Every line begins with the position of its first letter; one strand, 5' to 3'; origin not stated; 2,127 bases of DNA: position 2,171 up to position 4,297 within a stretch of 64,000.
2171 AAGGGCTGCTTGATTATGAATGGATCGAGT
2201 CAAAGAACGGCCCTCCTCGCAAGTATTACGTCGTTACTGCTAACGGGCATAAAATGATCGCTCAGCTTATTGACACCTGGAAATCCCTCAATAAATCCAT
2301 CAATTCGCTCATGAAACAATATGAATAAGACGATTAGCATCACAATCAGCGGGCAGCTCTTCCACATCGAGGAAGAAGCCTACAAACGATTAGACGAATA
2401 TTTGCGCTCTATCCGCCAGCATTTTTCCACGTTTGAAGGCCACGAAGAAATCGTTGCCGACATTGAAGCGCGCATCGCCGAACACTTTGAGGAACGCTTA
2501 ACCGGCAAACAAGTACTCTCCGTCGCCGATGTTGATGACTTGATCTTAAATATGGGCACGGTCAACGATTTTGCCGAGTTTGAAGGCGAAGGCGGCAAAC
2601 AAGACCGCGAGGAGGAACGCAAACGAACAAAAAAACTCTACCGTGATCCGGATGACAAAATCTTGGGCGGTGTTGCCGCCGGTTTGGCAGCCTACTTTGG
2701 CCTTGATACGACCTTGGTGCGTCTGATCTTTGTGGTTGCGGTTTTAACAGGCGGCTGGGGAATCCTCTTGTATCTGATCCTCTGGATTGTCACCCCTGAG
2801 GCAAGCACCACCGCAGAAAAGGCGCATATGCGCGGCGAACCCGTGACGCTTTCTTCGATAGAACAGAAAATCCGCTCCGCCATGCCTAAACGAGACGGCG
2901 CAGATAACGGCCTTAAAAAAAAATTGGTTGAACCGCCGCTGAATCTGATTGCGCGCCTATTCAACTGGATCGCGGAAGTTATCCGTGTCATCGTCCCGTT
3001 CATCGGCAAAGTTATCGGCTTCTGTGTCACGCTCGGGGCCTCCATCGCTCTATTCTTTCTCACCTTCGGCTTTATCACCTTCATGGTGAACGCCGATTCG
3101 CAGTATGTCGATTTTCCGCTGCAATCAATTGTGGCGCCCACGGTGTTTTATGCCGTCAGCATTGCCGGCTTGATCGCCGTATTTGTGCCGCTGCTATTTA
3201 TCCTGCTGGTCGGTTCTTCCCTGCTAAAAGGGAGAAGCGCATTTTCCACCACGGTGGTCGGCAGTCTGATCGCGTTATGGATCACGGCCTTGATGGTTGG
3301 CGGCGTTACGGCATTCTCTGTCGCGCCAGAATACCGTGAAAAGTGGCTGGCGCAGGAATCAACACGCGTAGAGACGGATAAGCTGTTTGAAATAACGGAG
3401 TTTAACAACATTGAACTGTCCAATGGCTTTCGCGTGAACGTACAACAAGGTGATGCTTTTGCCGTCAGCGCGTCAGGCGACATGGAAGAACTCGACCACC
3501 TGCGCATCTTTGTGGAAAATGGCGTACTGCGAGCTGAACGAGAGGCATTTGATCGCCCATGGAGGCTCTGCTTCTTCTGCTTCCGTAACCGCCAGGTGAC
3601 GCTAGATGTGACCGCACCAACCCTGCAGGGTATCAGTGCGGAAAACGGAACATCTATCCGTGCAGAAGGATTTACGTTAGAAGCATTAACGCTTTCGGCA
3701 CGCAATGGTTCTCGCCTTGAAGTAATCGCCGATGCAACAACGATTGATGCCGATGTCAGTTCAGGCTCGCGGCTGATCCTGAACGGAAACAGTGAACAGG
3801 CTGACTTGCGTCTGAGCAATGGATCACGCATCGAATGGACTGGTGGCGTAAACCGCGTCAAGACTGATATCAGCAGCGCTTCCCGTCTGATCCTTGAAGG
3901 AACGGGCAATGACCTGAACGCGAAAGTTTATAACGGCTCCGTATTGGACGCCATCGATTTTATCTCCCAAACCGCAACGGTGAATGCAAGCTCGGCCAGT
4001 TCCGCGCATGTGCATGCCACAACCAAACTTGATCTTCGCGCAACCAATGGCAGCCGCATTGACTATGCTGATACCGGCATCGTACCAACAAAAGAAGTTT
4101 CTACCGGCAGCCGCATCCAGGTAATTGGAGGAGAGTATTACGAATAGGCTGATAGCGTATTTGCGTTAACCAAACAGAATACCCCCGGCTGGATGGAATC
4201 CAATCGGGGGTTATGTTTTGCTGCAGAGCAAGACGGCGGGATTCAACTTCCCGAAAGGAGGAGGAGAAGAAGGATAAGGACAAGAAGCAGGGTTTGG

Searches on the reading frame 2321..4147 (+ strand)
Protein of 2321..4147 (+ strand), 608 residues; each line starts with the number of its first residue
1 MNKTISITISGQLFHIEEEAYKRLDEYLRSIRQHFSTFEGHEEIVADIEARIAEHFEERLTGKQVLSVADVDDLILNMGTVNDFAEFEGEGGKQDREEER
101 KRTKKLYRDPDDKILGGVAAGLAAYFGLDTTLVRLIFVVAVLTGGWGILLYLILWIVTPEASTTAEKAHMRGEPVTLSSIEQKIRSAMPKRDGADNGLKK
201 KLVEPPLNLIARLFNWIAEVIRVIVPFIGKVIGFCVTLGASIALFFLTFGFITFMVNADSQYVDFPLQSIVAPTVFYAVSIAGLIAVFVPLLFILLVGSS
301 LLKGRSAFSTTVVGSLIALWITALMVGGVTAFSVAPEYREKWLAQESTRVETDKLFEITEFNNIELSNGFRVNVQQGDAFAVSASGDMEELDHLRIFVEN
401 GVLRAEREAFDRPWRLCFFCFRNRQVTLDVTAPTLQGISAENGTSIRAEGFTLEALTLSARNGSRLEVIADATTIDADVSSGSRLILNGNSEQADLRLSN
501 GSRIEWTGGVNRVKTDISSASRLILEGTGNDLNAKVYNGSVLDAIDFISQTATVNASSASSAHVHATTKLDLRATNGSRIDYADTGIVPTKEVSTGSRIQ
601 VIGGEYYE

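Call 59: search_protein_families(library=pfam, proteins=[window:2321-4147:+], max_evalue=0.00001)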
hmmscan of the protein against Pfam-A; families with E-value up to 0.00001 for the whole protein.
window:2321-4147:+ (608 aa): 3 families
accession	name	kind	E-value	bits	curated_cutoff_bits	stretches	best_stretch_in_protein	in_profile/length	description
PF10988.14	DUF2807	-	5.5e-33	114.7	24.2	2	360-505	1-138/181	Putative auto-transporter adhesin, head GIN domain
PF04024.17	PspC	-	1.7e-24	85.8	25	1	104-161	1-58/58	PspC domain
PF22571.1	LiaI-LiaF-TM_PspC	-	1e-14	54.9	27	1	209-337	11-141/142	PspC transmembrane region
